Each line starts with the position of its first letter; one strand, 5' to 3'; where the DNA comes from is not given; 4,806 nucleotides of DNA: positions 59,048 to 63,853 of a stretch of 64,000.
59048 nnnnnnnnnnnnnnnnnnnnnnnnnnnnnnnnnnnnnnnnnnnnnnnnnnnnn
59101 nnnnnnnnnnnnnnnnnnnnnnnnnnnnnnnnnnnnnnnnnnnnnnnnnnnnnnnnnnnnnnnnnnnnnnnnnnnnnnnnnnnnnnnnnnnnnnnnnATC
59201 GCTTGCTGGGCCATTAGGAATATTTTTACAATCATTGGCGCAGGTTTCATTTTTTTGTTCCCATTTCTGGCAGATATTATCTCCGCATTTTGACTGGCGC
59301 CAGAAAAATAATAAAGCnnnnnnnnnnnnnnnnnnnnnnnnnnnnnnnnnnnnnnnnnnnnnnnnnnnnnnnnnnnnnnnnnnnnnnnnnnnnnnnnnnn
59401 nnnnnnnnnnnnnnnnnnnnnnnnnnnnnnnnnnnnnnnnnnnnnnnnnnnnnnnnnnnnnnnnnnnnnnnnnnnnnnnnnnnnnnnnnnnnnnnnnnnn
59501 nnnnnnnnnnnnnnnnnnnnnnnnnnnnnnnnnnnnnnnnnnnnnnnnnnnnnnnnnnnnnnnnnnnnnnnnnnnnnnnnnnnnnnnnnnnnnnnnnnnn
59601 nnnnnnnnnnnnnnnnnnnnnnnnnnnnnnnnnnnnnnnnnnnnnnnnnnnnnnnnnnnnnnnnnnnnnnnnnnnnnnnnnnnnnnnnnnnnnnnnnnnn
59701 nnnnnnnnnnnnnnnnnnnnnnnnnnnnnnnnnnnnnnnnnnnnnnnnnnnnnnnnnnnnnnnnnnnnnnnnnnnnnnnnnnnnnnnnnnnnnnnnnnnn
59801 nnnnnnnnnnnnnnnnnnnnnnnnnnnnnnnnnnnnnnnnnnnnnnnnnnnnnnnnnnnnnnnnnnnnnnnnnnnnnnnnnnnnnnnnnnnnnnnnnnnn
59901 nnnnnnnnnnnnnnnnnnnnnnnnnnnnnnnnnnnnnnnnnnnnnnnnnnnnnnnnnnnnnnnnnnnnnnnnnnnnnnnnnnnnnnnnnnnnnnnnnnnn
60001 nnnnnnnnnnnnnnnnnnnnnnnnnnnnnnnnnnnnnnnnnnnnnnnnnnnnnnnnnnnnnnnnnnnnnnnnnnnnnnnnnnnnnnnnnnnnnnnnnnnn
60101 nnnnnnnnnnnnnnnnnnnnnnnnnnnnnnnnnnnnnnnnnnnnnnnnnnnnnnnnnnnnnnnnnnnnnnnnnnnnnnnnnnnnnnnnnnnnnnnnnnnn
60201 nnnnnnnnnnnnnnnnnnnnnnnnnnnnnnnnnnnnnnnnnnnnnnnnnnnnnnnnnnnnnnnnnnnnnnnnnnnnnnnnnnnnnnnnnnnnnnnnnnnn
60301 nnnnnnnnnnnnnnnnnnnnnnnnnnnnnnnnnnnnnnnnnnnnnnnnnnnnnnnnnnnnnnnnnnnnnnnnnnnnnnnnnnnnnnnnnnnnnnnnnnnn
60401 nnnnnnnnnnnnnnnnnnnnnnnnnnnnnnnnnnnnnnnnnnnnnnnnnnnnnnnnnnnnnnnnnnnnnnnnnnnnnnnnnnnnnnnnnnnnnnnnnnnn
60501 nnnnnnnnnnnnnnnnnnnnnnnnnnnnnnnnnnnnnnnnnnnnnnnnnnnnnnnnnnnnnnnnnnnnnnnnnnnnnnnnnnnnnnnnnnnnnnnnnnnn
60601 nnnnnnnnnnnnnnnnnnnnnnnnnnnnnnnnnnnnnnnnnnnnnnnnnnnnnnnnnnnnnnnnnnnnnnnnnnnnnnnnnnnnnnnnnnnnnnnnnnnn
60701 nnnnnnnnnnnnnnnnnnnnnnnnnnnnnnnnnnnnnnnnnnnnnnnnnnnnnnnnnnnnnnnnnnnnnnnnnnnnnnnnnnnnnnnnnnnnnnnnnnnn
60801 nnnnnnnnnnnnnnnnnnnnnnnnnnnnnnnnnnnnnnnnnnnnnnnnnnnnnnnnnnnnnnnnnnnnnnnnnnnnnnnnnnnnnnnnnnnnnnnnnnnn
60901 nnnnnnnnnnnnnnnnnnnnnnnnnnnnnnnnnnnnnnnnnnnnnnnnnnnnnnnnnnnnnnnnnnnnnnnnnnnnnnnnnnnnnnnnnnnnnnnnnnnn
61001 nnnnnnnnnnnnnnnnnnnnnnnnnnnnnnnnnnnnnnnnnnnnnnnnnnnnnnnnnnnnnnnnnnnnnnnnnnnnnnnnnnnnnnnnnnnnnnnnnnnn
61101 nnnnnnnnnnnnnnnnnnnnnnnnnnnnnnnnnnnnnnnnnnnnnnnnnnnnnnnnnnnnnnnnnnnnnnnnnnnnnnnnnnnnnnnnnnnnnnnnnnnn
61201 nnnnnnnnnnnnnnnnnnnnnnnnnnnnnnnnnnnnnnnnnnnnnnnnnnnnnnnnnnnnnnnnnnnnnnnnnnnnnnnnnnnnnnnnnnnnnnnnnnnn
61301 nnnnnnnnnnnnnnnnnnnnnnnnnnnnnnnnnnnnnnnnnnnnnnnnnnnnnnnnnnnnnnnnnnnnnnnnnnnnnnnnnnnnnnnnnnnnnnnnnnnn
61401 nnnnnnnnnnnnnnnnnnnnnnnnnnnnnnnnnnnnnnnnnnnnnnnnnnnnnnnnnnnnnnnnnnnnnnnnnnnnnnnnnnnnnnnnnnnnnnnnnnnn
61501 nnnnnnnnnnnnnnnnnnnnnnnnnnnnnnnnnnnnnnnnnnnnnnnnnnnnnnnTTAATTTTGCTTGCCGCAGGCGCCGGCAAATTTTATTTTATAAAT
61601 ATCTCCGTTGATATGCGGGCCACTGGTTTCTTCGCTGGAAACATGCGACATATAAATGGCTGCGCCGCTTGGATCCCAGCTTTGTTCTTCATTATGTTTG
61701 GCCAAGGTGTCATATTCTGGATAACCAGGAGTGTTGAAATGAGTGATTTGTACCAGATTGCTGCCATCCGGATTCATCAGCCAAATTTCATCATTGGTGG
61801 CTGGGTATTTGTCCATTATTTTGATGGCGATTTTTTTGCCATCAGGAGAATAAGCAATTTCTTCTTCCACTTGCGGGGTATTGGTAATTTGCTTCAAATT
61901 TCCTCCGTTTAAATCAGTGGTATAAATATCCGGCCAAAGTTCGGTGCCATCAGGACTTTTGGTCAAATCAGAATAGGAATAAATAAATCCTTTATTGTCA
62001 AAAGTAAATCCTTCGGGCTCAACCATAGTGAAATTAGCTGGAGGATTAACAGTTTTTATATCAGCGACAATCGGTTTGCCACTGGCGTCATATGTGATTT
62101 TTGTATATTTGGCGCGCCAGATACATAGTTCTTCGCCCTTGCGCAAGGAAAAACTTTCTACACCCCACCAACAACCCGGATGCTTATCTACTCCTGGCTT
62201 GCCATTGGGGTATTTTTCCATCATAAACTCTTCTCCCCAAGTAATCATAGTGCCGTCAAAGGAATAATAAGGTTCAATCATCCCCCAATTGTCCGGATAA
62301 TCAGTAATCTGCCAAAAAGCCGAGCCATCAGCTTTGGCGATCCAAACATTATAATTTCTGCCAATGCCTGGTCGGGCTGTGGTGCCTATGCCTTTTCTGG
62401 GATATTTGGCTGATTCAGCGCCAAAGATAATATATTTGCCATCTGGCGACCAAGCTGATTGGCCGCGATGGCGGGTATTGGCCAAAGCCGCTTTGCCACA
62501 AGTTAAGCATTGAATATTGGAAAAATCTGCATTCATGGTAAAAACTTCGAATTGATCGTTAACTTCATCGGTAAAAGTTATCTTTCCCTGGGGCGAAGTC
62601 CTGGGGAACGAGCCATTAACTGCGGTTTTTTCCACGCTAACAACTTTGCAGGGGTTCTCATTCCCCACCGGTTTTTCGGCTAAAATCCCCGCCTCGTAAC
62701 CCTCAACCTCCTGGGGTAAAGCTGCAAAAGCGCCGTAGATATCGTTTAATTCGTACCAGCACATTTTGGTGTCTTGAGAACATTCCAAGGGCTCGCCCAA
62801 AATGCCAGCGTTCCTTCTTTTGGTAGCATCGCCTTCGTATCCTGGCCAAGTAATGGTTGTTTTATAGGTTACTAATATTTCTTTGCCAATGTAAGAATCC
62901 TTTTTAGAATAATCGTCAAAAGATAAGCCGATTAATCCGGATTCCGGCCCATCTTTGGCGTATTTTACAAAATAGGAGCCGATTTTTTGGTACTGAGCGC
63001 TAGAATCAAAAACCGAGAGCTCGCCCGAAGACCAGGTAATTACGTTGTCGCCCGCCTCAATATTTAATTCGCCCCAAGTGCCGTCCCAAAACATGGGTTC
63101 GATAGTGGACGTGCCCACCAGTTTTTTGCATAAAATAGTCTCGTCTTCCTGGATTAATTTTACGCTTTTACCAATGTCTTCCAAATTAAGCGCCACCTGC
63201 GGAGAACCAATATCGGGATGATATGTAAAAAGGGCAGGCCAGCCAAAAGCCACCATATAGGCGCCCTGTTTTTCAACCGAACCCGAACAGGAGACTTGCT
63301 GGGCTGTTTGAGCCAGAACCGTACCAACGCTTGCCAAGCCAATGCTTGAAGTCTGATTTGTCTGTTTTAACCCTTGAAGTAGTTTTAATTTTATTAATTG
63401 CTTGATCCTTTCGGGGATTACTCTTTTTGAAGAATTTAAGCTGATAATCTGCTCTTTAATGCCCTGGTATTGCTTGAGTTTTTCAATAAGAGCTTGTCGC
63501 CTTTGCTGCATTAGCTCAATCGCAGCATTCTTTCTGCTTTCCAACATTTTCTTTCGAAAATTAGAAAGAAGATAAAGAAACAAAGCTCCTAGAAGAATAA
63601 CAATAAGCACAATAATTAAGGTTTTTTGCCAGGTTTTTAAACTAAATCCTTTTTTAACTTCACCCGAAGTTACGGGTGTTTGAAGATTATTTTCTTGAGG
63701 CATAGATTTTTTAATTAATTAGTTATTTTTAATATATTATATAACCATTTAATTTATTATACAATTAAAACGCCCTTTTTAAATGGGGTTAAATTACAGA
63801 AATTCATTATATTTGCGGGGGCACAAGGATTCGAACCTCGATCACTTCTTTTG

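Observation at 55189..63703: Tandem array of five paralogous membrane-anchored surface proteins (PD40 beta-propellers, shared 4-Cys motif, one with a pilin N-terminus)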

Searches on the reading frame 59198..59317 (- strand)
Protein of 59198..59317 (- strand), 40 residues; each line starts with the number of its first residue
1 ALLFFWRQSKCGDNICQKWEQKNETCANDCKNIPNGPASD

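Call 43: find_homologous_proteins(query=A5, max_evalue=0.01)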
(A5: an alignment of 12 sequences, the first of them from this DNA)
Query A5 (12 sequences): 3 candidates shared short words with the query, none scored E <= 0.01.

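Call 55: search_protein_representatives(alignment_id=A5)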
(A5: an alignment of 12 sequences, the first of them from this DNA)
Query: 12 sequences, 40 profile positions. Proteins with E-value up to 0.001 (for the whole library): 404; up to 1e-10: 45; up to 1e-30: 0. The best 150 are listed.
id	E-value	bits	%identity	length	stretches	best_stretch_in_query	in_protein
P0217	5.6e-30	118.3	-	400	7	6-36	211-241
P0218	2.2e-26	106.8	-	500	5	11-37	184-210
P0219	1.5e-20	88.2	-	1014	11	10-36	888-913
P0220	1.7e-20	88.0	-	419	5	9-33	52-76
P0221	3.6e-20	86.9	-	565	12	9-31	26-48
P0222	1.8e-19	84.7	-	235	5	9-33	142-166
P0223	1.1e-18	82.1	-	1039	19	11-32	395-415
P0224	1.7e-16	75.2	-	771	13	11-30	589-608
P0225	2.2e-16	74.8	-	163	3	8-30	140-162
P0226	2.4e-16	74.7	-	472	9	10-31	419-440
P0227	2.0e-15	71.8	-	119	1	1-37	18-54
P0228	8.0e-15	69.8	-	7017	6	4-31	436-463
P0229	1.6e-14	68.9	-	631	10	11-30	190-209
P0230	5.1e-14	67.3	-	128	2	1-36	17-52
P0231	9.5e-14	66.4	-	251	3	9-35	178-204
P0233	1.0e-13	66.3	-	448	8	9-35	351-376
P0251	9.8e-12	60.0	-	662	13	10-32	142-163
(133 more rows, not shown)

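Call 61: search_protein_families(library=pfam, alignment_id=A6, max_evalue=0.001)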
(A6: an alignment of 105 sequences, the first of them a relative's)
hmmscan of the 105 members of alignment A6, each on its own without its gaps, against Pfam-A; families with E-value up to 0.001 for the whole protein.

A. member 1, P0217 (400 aa): 0 families

B. families by the number of members that match (of 105 scanned): 29 families (the first 25 are shown)
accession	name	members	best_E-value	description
PF22540.1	RET_CRD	19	2.6e-25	RET, Cysteine Rich Domain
PF07676.18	PD40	6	1.3e-13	WD40-like Beta Propeller Repeat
PF01033.22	Somatomedin_B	4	2.7e-09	Somatomedin B domain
PF00150.24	Cellulase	2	3.4e-57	Cellulase (glycosyl hydrolase family 5)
PF00089.32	Trypsin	2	1.6e-23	Trypsin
PF02449.21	Glyco_hydro_42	2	6.1e-10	Beta-galactosidase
PF00930.27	DPPIV_N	2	3.7e-08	Dipeptidyl peptidase IV (DPP IV) N-terminal region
PF25390.1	WD40_RLD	1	4.2e-94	RCC1-like domain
PF13540.12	RCC1_2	1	4.8e-66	Regulator of chromosome condensation (RCC1) repeat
PF00415.24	RCC1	1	5.9e-65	Regulator of chromosome condensation (RCC1) repeat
PF03781.23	FGE-sulfatase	1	3.1e-56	Sulfatase-modifying factor enzyme 1-like domain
PF05638.18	T6SS_HCP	1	9.6e-30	Type VI secretion system effector, Hcp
PF12499.13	DUF3707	1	1e-22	Pherophorin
PF05048.19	NosD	1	1.4e-22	Periplasmic copper-binding protein (NosD)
PF18998.6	Flg_new_2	1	1e-19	Divergent InlB B-repeat domain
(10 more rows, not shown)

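Call 81: search_protein_families(library=ncbifam, alignment_id=A6, max_evalue=0.001)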
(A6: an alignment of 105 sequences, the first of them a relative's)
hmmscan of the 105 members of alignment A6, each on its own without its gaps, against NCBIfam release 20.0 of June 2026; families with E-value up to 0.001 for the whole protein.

A. member 1, P0217 (400 aa): 0 families

B. families by the number of members that match (of 105 scanned): 32 families (the first 25 are shown)
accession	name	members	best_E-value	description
TIGR02800.1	propeller_TolB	8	2.1e-17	Tol-Pal system beta propeller repeat protein TolB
NF053518.1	DipepPtdsDpp5Prph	5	2.6e-11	dipeptidyl-peptidase Dpp5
NF002183.0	PRK01029.1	3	1.8e-11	Tol-Pal system protein TolB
NF033523.0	lasso_peptidase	3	7e-08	Atxe2 family lasso peptide isopeptidase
TIGR03866.1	PQQ_ABC_repeats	2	4.5e-11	PQQ-dependent catabolism-associated beta-propeller protein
NF052280.1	7_blade_YncE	2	2e-09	7-bladed beta-propeller protein YncE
NF003124.0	PRK04043.1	2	0.00036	Tol-Pal system protein TolB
TIGR03525.2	GldK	1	7e-36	T9SS ring complex lipoprotein PorK/GldK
TIGR03440.2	egtB_TIGR03440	1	1.7e-27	ergothioneine biosynthesis protein EgtB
NF041186.1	SenA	1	5.1e-25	selenoneine synthase SenA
NF051459.1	pyoverdine_PvdO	1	4.2e-22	dihydropyoverdine dehydrogenase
TIGR03344.1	VI_effect_Hcp1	1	6.6e-19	type VI secretion system tube protein TssD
TIGR03524.1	GldJ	1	6.8e-15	gliding motility lipoprotein GldJ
NF038112.1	myxo_dep_M36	1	1.5e-12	myxosortase-dependent M36 family metallopeptidase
NF002957.0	PRK03619.1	1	4.8e-12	phosphoribosylformylglycinamidine synthase subunit PurQ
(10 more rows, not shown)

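Call 82: search_protein_families(library=pfam, proteins=[P0223, P0251, P0233, P0217, P0220], max_evalue=0.01)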
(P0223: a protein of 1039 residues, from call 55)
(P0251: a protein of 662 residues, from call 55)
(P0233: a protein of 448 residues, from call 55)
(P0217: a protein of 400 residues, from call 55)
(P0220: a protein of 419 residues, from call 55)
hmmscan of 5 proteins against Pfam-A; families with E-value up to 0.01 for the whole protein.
P0223 (1039 aa): 1 family
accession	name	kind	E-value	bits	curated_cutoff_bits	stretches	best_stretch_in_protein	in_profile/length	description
PF01033.22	Somatomedin_B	-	1.2e-13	51.6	23.1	2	324-361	1-38/40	Somatomedin B domain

P0251 (662 aa): 0 families

P0233 (448 aa): 0 families

P0217 (400 aa): 0 families

P0220 (419 aa): 0 families

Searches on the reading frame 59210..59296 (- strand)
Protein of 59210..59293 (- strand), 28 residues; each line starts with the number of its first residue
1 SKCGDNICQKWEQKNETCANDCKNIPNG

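Call 24: search_protein_families(library=pfam, proteins=[window:59210-59293:-], max_evalue=10)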
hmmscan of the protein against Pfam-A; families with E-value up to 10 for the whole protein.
seq(28 aa): 0 families

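Call 99: search_solved_structures(query=A4, max_evalue=10, show_alignments=3)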
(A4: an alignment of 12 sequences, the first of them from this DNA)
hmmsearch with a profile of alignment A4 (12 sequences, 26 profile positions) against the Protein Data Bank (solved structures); distinct sequences matched with E-value up to 10: 1.
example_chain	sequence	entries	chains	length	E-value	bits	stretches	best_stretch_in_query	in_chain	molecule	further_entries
2ley_A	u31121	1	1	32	0.25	14.2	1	4-19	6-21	Alpha-defensin 4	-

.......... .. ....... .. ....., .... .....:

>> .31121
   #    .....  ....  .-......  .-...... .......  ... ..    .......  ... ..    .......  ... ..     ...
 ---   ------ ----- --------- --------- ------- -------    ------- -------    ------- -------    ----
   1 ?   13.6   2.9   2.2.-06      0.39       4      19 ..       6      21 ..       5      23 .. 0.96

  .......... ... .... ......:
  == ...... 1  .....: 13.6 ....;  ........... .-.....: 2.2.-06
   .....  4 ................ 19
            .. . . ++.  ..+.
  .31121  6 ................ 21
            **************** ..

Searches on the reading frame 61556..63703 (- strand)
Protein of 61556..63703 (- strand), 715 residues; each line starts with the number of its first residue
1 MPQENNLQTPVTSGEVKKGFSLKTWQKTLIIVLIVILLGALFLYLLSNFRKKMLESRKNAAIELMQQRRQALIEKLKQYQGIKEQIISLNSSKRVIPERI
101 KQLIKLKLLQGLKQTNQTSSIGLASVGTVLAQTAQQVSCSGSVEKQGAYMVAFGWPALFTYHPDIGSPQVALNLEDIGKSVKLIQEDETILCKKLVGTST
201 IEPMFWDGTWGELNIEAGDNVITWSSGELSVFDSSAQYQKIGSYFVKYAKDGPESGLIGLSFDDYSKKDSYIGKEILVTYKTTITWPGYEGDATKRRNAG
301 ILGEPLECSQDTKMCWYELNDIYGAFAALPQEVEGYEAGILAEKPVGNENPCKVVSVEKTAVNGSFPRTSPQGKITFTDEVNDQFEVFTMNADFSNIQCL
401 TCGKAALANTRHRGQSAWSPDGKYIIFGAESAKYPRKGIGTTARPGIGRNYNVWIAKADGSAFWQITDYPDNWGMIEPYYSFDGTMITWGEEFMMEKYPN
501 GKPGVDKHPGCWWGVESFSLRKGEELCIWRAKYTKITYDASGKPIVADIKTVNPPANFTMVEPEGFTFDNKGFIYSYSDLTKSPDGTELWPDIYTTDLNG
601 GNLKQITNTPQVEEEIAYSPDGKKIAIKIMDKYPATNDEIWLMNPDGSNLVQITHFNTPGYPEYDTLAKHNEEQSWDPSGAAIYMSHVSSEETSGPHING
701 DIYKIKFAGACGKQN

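Call 4: search_protein_families(library=pfam, proteins=[window:61556-63703:-], max_evalue=0.1)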
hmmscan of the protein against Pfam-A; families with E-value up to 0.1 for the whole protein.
window:61556-63703:- (715 aa): 1 family
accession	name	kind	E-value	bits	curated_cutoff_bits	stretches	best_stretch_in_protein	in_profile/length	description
PF07676.18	PD40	-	3.4e-10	40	20.9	2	603-626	1-24/38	WD40-like Beta Propeller Repeat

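Call 5: search_protein_families(library=ncbifam, proteins=[window:61556-63703:-], max_evalue=0.1)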
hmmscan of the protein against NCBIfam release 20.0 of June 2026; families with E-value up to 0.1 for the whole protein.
window:61556-63703:- (715 aa): 3 families
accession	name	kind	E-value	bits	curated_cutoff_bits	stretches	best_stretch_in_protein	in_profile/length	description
TIGR02800.1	propeller_TolB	equivalog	3.9e-12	45.8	343.15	2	591-626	259-294/418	Tol-Pal system beta propeller repeat protein TolB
NF053518.1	DipepPtdsDpp5Prph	equivalog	3.7e-07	29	900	1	590-657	41-105/655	dipeptidyl-peptidase Dpp5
NF033523.0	lasso_peptidase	equivalog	0.054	12.2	400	0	608-638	14-46/638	Atxe2 family lasso peptide isopeptidase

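Call 15: list_cluster_members(proteins=[P0005, P0001, P0121, window:61556-63703:-])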
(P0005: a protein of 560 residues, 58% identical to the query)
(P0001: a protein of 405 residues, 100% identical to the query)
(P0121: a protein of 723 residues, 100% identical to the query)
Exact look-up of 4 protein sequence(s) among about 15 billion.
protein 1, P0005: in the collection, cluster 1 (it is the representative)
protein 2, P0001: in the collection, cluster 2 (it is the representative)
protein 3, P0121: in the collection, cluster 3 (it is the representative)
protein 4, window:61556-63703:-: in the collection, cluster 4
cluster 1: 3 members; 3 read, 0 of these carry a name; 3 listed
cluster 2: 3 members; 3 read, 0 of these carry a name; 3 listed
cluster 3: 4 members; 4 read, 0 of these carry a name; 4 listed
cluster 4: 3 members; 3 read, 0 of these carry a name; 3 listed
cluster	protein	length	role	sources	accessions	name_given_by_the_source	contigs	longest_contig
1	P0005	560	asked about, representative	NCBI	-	-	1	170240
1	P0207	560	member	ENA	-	-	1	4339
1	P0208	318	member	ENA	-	-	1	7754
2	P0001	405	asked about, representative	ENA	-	-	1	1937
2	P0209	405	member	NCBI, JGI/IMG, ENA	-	-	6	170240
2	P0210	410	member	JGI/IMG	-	-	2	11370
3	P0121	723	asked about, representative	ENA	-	-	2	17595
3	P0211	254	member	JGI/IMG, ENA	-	-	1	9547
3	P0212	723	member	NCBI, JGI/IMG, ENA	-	-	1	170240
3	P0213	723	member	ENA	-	-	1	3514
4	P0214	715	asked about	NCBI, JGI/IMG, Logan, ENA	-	-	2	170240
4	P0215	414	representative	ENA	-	-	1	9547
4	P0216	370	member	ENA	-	-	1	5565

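Call 64: find_encoding_contigs(protein=window:61556-63703:-, flank=10000, max_places=6)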
Protein window:61556-63703:- (715 aa): 5 contigs read that carry it; 4 places shown.
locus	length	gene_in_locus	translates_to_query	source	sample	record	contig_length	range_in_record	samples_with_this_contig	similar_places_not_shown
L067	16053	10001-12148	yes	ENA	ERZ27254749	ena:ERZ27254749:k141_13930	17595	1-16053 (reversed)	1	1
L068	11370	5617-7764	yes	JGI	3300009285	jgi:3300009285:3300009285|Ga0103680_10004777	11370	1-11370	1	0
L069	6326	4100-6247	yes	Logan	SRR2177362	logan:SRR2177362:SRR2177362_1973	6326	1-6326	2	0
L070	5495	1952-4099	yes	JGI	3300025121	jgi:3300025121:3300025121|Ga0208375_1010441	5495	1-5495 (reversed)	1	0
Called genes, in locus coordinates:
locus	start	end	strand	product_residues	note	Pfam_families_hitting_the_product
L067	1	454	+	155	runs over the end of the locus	-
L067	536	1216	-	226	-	PF02525:Flavodoxin_2, PF03358:FMN_red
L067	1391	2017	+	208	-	PF01351:RNase_HII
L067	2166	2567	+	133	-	-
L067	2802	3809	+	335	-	-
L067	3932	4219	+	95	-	PF01783:Ribosomal_L32p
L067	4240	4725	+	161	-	PF01029:NusB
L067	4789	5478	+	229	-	PF22935:RM44_endonuclase, PF14622:Ribonucleas_3_3, PF00636:Ribonuclease_3, PF22892:DSRM_MRPL44 (faint), PF00035:dsrm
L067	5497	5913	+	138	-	PF00886:Ribosomal_S16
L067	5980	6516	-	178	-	-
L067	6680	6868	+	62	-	-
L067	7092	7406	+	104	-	PF13083:KH_KhpA-B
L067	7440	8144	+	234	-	PF01746:tRNA_m1G_MT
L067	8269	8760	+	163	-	PF00293:NUDIX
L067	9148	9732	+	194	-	-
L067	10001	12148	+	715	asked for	PF07676:PD40 (faint), PF26549:Tricorn_N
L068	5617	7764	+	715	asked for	PF07676:PD40 (faint), PF26549:Tricorn_N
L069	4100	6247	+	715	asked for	PF07676:PD40 (faint), PF26549:Tricorn_N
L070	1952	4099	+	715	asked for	PF07676:PD40 (faint), PF26549:Tricorn_N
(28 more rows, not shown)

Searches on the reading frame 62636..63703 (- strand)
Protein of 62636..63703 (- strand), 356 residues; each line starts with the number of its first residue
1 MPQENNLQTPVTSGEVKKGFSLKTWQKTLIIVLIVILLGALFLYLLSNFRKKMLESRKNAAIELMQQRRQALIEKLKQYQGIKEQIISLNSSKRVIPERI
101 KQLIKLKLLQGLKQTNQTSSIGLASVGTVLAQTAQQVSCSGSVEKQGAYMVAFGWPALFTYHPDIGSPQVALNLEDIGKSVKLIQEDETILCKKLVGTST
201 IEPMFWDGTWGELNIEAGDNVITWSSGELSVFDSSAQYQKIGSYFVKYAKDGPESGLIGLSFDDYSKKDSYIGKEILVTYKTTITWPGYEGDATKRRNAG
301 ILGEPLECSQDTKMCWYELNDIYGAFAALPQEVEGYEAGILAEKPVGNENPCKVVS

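Call 24: search_protein_families(library=pfam, proteins=[window:62636-63703:-], max_evalue=10)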
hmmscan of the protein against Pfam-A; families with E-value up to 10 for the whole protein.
seq(356 aa): 3 families
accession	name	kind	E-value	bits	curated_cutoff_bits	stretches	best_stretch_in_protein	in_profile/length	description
PF13858.11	DUF4199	-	0.036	14.9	32.3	1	25-88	67-130/165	Protein of unknown function (DUF4199)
PF10400.15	Vir_act_alpha_C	-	0.076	14.2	22.4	1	58-97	17-47/78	Virulence activator alpha C-term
PF06874.16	FBPase_2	-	0.18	10.4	27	1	21-104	98-179/639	Firmicute fructose-1,6-bisphosphatase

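Call 102: search_solved_structures(query=window:62651-63556:-, max_evalue=1)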
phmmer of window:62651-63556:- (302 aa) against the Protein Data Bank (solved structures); distinct sequences matched with E-value up to 1: 1.
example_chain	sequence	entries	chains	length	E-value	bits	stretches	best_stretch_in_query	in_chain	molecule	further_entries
6gbq_A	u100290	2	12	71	0.62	12.8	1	6-44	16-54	Polymerase cofactor VP35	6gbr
